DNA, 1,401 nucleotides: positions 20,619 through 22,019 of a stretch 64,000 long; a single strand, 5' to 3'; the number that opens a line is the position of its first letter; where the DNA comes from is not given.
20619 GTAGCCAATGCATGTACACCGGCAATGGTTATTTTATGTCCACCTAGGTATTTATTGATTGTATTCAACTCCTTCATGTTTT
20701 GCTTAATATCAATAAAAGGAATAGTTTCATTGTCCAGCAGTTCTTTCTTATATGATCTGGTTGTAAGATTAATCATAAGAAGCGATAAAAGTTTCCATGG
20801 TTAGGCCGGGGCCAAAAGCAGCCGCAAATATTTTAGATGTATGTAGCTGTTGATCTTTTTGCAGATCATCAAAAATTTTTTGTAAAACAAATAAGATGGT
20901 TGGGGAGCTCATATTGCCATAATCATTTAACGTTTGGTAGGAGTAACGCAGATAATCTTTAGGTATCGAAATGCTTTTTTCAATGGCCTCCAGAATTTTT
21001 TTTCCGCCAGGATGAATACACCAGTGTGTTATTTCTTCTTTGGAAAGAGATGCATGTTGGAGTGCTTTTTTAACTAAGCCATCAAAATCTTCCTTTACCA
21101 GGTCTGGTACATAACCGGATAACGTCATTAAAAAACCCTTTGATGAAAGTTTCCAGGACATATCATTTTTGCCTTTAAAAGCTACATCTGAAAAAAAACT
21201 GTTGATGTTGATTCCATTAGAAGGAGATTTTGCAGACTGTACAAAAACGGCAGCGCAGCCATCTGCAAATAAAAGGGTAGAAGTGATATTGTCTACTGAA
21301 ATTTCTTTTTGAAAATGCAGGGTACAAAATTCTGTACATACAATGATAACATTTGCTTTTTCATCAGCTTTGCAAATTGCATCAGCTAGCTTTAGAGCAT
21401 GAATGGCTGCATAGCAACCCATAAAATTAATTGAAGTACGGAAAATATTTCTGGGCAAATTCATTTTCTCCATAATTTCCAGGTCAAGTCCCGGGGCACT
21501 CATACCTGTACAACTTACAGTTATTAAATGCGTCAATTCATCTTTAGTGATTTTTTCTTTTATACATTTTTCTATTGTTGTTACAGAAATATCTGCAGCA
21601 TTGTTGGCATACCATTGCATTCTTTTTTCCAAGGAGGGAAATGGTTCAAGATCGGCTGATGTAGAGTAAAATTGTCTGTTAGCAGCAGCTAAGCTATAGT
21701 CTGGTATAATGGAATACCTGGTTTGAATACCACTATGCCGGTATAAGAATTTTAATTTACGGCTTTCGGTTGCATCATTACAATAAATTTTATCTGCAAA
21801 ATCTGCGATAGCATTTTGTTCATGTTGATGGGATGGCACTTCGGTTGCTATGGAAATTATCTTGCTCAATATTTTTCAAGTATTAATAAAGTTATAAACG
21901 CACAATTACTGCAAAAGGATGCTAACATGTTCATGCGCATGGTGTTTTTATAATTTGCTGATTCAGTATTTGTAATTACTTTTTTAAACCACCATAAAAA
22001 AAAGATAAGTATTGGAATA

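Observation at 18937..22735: Translationally coupled operon of UbiA prenyltransferase, type III PKS, methyltransferase and flavoprotein oxidoreductase, predicting a prenylated phenolic lipid or quinone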

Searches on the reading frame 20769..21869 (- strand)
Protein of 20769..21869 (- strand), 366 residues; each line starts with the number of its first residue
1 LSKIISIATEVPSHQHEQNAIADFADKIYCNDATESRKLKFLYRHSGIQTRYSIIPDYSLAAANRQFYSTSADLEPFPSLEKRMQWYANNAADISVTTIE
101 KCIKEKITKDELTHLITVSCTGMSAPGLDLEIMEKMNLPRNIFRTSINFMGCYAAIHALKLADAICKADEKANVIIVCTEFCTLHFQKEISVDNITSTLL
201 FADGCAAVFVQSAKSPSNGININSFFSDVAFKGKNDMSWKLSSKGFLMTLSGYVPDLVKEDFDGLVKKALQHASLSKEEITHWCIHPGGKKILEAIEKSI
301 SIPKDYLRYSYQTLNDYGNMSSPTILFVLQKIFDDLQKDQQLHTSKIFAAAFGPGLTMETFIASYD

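Call 3: search_protein_families(library=pfam, proteins=[window:20769-21869:-], max_evalue=0.01)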
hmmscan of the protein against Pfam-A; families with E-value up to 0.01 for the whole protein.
window:20769-21869:- (366 aa): 5 families
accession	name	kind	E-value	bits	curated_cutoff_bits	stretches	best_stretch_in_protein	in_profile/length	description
PF02797.21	Chal_sti_synt_C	-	8.8e-25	87.9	27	1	233-362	13-146/151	Chalcone and stilbene synthases, C-terminal domain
PF00195.25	Chal_sti_synt_N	-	8.1e-24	84.7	27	1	3-212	15-223/225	Chalcone and stilbene synthases, N-terminal domain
PF08392.18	FAE1_CUT1_RppA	-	8.2e-10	38.9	27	1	83-215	75-208/290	FAE1/Type III polyketide synthase-like protein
PF08541.16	ACP_syn_III_C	-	2.1e-09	37.9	26.6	1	270-362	1-87/90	3-Oxoacyl-[acyl-carrier-protein (ACP)] synthase III C terminal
PF08545.16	ACP_syn_III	-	9.2e-08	32.3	24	1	151-220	6-71/80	3-Oxoacyl-[acyl-carrier-protein (ACP)] synthase III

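Call 4: search_protein_families(library=ncbifam, proteins=[window:20769-21869:-], max_evalue=0.01)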
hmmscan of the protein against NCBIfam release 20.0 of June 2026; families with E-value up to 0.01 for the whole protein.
window:20769-21869:- (366 aa): 7 families
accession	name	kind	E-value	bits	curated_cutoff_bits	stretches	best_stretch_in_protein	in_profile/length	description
NF042429.2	DHPHCoAsyn_DpgA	equivalog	3.8e-41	141.2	425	1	4-363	1-348/350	3,5-dihydroxyphenylacetyl-CoA synthase DpgA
NF006829.0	PRK09352.1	subfamily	1.3e-17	63.8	249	1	85-360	47-316/322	beta-ketoacyl-ACP synthase 3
TIGR00747.1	fabH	subfamily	1.1e-12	47.7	292.1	1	87-359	47-316/322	beta-ketoacyl-ACP synthase III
NF004623.0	PRK05963.1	equivalog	2.4e-12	46.8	437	2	152-229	115-187/328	beta-ketoacyl-ACP synthase III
NF005703.0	PRK07515.1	equivalog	7.5e-11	41.5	304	1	35-341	51-353/373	beta-ketoacyl-ACP synthase III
NF005541.0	PRK07204.1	equivalog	1.5e-06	27.9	402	1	105-336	67-303/329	beta-ketoacyl-ACP synthase III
NF006720.0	PRK09258.1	equivalog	0.0045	16.3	285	0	267-326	246-305/338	3-oxoacyl-ACP synthase III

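Call 6: find_homologous_proteins(query=window:20769-21869:-, max_evalue=1e-20)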
Query window:20769-21869:- (366 aa): 7998 proteins with E <= 1e-20 among 8000 candidates; the best 120 are listed.
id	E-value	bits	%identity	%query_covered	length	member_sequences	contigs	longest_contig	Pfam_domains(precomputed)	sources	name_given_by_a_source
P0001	4.4e-244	827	100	100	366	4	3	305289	PF02797.22,PF08545.17,PF08541.17,PF08392.19,PF00195.26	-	-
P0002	2.1e-201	686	83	100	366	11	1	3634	PF02797.22,PF08545.17,PF08541.17,PF08392.19,PF00195.26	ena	-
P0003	1.4e-200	684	81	100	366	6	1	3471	PF02797.22,PF08545.17,PF08541.17,PF08392.19,PF00195.26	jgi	jgi:predicted naringenin-chalcone synthase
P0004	4.2e-198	675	81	100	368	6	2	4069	PF02797.22,PF08545.17,PF08541.17,PF08392.19,PF00195.26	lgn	-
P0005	1.0e-196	671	79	100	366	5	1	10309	PF02797.22,PF08545.17,PF08541.17,PF08392.19,PF00195.26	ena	-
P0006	1.3e-196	671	80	100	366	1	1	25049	PF02797.22,PF08545.17,PF08541.17,PF08392.19,PF00195.26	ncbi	ncbi:MAG: type III polyketide synthase [Ferruginibacter sp.]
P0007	5.2e-195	665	81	100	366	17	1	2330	PF02797.22,PF08545.17,PF08541.17,PF08392.19,PF00195.26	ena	-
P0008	6.1e-195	665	80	100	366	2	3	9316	PF02797.22,PF08545.17,PF08541.17,PF08392.19,PF00195.26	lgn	-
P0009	2.7e-194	663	79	100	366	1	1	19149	PF02797.22,PF08545.17,PF08541.17,PF08392.19,PF00195.26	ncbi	ncbi:MAG: type III polyketide synthase [Ferruginibacter sp.]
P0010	5.6e-194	662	80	100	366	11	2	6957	PF02797.22,PF08545.17,PF08541.17,PF08392.19,PF00195.26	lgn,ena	-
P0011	5.6e-194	662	80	100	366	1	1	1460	PF02797.22,PF08545.17,PF08541.17,PF08392.19,PF00195.26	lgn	-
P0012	7.0e-194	662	79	100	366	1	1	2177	PF02797.22,PF08545.17,PF08541.17,PF08392.19,PF00195.26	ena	-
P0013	1.5e-193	660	78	100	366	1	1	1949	PF02797.22,PF08545.17,PF08541.17,PF08392.19,PF00195.26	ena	-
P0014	1.9e-193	660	79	100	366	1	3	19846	PF02797.22,PF08545.17,PF08541.17,PF08392.19,PF00195.26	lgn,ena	-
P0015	2.9e-192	656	79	100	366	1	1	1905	PF02797.22,PF08545.17,PF08541.17,PF08392.19,PF00195.26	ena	-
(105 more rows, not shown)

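Call 7: search_solved_structures(query=window:20769-21869:-, max_evalue=1e-10, show_alignments=2)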
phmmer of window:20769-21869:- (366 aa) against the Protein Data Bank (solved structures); distinct sequences matched with E-value up to 1e-10: 102 (the best 60 are shown).
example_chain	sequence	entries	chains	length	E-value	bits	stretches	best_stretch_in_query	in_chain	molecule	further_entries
7cb3_A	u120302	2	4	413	7.1e-42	146.9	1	79-361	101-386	Chalcone/stilbene synthase | Chalcone synthase-like protein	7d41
4b0n_A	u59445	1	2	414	4.6e-41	144.2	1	13-335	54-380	POLYKETIDE SYNTHASE III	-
2h84_A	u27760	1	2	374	2.6e-39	138.5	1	4-360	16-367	Steely1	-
3awj_A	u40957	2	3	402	9.4e-38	133.3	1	3-362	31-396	Chalcone synthase-like polyketide synthase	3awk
9uuc_A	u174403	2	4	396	1.9e-35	125.8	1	4-362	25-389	Stilbene synthase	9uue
9uud_A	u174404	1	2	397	1.9e-35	125.7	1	4-362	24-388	Stilbene synthase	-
9uu8_A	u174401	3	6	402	2e-35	125.7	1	4-362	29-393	Stilbene synthase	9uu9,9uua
6j1m_A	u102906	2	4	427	8.9e-35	123.5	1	4-362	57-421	A. acutangulus PKS2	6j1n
1ted_A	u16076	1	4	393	1.2e-34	123.1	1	6-361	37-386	pks18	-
9uub_A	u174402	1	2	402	2.6e-34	122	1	4-362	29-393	stilbene synthase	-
2p0u_A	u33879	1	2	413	3.8e-34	121.5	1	44-362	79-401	Stilbenecarboxylate synthase 2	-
3a5s_A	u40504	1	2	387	3.9e-33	118.1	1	3-362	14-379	Benzalacetone synthase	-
1tee_A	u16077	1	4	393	4e-33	118.1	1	6-361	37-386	pks18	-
1u0u_A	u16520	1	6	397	4.5e-33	118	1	3-362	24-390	Dihydropinosylvin synthase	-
1u0v_A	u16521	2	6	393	4.6e-33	117.9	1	3-362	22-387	Chalcone synthase 2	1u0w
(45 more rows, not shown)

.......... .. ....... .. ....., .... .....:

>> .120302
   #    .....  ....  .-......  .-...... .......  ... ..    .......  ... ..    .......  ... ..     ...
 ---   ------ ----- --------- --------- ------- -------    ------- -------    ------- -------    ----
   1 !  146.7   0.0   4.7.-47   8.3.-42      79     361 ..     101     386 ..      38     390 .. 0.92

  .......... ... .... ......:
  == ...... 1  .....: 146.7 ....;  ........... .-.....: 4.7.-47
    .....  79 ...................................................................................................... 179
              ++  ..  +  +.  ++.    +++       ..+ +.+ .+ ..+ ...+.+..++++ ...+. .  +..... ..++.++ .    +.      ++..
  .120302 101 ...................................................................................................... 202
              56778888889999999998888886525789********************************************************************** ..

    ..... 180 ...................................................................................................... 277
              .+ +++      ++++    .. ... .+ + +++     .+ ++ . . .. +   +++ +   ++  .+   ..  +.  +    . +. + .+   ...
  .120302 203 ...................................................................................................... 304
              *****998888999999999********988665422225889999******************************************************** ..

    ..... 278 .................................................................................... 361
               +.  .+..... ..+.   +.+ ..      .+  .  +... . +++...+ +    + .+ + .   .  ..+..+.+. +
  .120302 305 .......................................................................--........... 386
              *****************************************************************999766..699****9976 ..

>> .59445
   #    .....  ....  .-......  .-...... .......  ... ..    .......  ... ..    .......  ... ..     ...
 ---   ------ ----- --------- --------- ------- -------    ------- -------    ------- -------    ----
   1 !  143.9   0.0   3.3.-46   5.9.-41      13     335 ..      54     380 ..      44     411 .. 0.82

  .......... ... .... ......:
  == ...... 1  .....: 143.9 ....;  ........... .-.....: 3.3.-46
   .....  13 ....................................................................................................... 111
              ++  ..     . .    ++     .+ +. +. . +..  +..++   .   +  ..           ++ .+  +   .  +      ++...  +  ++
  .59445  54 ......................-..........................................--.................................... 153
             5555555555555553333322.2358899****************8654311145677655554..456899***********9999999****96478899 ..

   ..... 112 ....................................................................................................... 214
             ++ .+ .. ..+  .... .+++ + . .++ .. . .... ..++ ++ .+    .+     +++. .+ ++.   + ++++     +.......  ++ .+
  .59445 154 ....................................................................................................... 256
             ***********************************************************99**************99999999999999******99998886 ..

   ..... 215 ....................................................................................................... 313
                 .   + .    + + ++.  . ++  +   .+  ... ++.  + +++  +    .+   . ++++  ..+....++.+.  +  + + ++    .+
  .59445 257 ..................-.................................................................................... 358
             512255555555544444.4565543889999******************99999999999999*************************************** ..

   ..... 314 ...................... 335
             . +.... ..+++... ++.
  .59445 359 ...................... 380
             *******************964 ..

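Call 11: find_related_loci(query=A1, collection=genome_contigs, flank=7000)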
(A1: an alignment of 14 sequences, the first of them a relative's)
Query A1 (366 aa) in genome_contigs; peptide patterns used: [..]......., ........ (x = any residue, [..] = any of these).
600 stretches matched a pattern (row limit reached: there are more); 597 encode a relative of the query (tblastn E <= 1e-3); the best 80 are kept; 80 distinct loci.
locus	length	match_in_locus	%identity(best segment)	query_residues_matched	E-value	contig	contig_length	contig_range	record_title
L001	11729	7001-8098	79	1-366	0e+0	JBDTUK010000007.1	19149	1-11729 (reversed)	MAG: Ferruginibacter sp. isolate cluster3_bin.42 NODE_10274_length_19149_cov_7.553263, whole genome shotgun sequence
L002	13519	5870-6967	78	1-366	0e+0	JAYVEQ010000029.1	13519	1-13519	MAG: Chitinophagaceae bacterium isolate GL35_DN_metabinner_2 GL35_DN_metabinner_2_28, whole genome shotgun sequence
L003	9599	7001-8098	77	1-366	0e+0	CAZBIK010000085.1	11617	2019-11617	MAG TPA_asm: uncultured Ferruginibacter sp. isolate SRP302447_co2_180 genome assembly, contig: NODE_15495_length_11617_c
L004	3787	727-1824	74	1-366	0e+0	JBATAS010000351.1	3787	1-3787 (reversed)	MAG: Ferruginibacter sp. isolate MFD10514_ilm_asm_bin33 k127_198703, whole genome shotgun sequence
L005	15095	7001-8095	70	1-366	3e-180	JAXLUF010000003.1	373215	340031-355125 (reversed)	MAG: Ferruginibacter sp. isolate STL-BAC23 C4.75.fa-3, whole genome shotgun sequence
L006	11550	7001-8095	70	1-366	4e-180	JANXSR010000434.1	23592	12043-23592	MAG: Ferruginibacter sp. isolate 337R_metabat_51 337R_k141_154105, whole genome shotgun sequence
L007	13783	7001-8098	70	1-366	2e-179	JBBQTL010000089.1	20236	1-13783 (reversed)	MAG: Chitinophagales bacterium isolate Co_metawrap_1837 Cmw_1837_k141_4457452_length_20236_cov_8.0000, whole genome shot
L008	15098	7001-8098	69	1-366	2e-179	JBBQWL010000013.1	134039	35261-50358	MAG: Chitinophagales bacterium isolate Co_metawrap_2054 Cmw_2054_k141_13767781_length_134039_cov_12.8148, whole genome s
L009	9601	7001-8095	70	1-365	1e-178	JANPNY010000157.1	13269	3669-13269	MAG: Chitinophagaceae bacterium isolate VAR_87_metabat_191 VAR_87_k141_227646, whole genome shotgun sequence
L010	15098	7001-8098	69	1-366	2e-178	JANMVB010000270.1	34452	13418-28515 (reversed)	MAG: Ferruginibacter sp. isolate SOY_1_B_metabat.131 SOY_1_B_k141_479127, whole genome shotgun sequence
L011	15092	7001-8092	70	1-366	4e-178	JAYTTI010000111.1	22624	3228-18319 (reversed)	MAG: Ferruginibacter sp. isolate GFS_5337 GFS_5337_110, whole genome shotgun sequence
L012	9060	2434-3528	69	1-365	9e-178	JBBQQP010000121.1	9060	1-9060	MAG: Chitinophagales bacterium isolate Co_metawrap_1590 Cmw_1590_k141_1381938_length_9060_cov_8.7677, whole genome shotg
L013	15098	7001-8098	68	1-366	8e-178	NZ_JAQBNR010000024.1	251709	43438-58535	MAG: Ferruginibacter sp. isolate RYN_298 scaffold_343860, whole genome shotgun sequence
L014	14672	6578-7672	70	1-365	2e-177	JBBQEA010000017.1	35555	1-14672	MAG: Chitinophagales bacterium isolate Co_metawrap_1129 Cmw_1129_k141_7761688_length_35555_cov_8.9991, whole genome shot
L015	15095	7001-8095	69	1-366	7e-177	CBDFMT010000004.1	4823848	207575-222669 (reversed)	MAG: Ferruginibacter sp. isolate 29c902fb-ee38-49de-a8d2-af80f79e25cd genome assembly, contig: contig_4, whole genome sh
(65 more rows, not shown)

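Call 25: search_dna_similar(query=window:20769-21869:-, collection=plasmids, mode=protein, max_rows=30)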
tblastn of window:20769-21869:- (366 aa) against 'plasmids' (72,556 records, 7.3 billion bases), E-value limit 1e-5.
Records with a match: 185; places in all: 196; records where one place covers at least 80% of the query: 129.
Best place of each record, by identity: <60% 185.
By first word of the organism name: Streptomyces 75; Rhizobium 45; Sphingobium 13; Deinococcus 7; Novosphingobium 4; Azospirillum 3; Stenotrophomonas 2; Phyllobacterium 2; Sphingomonas 2; Alloyangia 2; and 28 more.
By predicted mobility (MOB-suite, as given by PLSDB): non-mobilizable 124; conjugative 46; mobilizable 15.
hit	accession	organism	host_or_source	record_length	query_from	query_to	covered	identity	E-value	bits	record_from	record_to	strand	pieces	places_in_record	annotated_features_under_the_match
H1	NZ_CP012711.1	Psychrobacter urativorans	cell culture,soil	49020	2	362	99%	36.9%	2e-68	240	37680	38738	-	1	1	type III polyketide synthase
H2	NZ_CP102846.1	Microvirga terrae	soil,soil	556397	4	361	98%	36.2%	8e-61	218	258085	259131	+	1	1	type III polyketide synthase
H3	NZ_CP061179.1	Roseomonas haemaphysalidis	tick,pure culture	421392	7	362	97%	36.1%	3e-61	219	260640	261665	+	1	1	type III polyketide synthase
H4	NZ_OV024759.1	Deinococcus radiodurans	-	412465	4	360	98%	36.0%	1e-66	235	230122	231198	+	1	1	type III polyketide synthase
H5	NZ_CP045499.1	Mesorhizobium sp. INR15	pure culture,nutrient broth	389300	7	362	97%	35.2%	8e-56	204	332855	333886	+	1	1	type III polyketide synthase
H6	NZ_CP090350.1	Methylobacterium oryzae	single cell,soil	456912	7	362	97%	34.8%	3e-59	213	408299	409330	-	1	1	type III polyketide synthase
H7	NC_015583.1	Novosphingobium sp. PP1Y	-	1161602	2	361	98%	33.8%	4e-53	196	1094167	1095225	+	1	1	none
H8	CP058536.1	Deinococcus sp. D7000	seawater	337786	4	364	99%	33.6%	8e-59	212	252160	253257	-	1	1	type III polyketide synthase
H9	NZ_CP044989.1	Deinococcus sp. AJ005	single cell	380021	6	364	98%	33.5%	3e-59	214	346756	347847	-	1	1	3-oxoacyl-[acyl-carrier-protein] synthase III C-terminal ...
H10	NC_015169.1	Deinococcus proteolyticus MRP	feces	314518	4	362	98%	33.3%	7e-65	230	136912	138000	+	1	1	3-oxoacyl-[acyl-carrier-protein] synthase III C-terminal ...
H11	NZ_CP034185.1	Deinococcus psychrotolerans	whole organism,R2A medium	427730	4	359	97%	33.6%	5e-56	204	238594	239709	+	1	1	3-oxoacyl-[acyl-carrier-protein] synthase III C-terminal ...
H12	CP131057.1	Hyphomicrobiales bacterium UR115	tomato,bacteria,rhizosphere soil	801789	7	359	96%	33.8%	3e-54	199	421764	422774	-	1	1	none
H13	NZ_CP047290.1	Falsirhodobacter algicola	Grateloupia sp.,single cell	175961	7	361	97%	33.1%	7e-58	209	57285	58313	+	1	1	type III polyketide synthase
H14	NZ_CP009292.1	Novosphingobium pentaromativorans US6-1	mud sediment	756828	2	361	98%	32.5%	2e-51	191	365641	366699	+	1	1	type III polyketide synthase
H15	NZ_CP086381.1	Deinococcus radiophilus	Harpadon nehereus,cell culture,2 Mrad ...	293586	4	360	98%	32.7%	3e-61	219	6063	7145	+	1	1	3-oxoacyl-[acyl-carrier-protein] synthase III C-terminal ...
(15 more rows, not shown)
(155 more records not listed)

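Call 26: get_annotated_region(hit=H1, flank=5000)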
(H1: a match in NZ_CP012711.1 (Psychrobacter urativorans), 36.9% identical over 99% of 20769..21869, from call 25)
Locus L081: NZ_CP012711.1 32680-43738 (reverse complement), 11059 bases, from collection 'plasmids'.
description: Psychrobacter urativorans strain R310.10B plasmid 5, complete sequence
organism: Psychrobacter urativorans (NCBI taxid 45610)
taxonomy: Bacteria; Pseudomonadota; Gammaproteobacteria; Moraxellales; Moraxellaceae; Psychrobacter; Psychrobacter urativorans
host: -; source: cell culture,soil; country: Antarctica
typing (MOB-suite, as given by PLSDB): non-mobilizable; replicon rep_cluster_1214
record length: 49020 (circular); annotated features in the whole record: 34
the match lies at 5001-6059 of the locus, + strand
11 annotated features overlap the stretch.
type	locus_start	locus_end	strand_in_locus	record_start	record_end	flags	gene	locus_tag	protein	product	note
CDS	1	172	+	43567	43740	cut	-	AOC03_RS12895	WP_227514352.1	hypothetical protein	-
CDS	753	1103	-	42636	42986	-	-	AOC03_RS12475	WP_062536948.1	IS630 transposase-related protein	-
CDS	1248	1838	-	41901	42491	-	-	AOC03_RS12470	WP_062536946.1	recombinase family protein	-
CDS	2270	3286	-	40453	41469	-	-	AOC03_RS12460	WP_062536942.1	hypothetical protein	-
CDS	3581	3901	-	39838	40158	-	-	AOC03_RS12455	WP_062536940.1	hypothetical protein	-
CDS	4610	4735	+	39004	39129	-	-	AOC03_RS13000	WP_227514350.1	hypothetical protein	-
CDS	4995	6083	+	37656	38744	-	-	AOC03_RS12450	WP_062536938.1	type III polyketide synthase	-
CDS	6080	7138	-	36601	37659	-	-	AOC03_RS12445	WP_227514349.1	FAD-dependent oxidoreductase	-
CDS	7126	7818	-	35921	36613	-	-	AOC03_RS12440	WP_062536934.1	methyltransferase domain-containing protein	-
CDS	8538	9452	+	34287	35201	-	-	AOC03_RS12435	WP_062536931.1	hypothetical protein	-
CDS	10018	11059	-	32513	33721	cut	-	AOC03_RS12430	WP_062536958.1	DUF4010 domain-containing protein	-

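Call 27: get_annotated_region(hit=H4, flank=5000)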
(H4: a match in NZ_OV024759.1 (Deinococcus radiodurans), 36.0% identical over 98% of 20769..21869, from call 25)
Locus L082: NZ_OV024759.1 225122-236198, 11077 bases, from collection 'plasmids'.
description: Deinococcus radiodurans isolate DRR11 plasmid 3
organism: Deinococcus radiodurans (NCBI taxid 1299)
taxonomy: Bacteria; Deinococcota; Deinococci; Deinococcales; Deinococcaceae; Deinococcus; Deinococcus radiodurans
host: -; source: -; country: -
typing (MOB-suite, as given by PLSDB): non-mobilizable
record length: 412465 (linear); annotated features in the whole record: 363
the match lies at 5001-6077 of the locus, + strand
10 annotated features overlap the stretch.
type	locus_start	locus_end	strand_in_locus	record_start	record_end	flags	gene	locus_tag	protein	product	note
CDS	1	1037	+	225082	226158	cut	urtC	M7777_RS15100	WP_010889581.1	urea ABC transporter permease subunit UrtC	GO:0015840 - urea transport [Evidence IEA]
CDS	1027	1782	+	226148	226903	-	urtD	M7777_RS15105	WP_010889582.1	urea ABC transporter ATP-binding protein UrtD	GO:0015840 - urea transport [Evidence IEA]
CDS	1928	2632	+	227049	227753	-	urtE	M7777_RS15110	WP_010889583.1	urea ABC transporter ATP-binding subunit UrtE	GO:0015840 - urea transport [Evidence IEA]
CDS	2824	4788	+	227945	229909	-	-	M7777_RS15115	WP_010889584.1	peptide-N-glycosidase F-related protein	-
CDS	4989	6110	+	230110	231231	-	-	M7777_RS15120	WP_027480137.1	type III polyketide synthase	-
CDS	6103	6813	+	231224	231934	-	-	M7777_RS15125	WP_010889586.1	class I SAM-dependent methyltransferase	-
CDS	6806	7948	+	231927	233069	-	-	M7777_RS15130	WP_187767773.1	NAD(P)/FAD-dependent oxidoreductase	-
CDS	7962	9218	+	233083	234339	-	-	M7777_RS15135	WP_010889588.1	glycosyltransferase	-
CDS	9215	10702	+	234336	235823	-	-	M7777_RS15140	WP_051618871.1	phospholipase D-like domain-containing protein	-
CDS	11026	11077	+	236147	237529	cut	-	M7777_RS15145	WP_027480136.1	VWA domain-containing protein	-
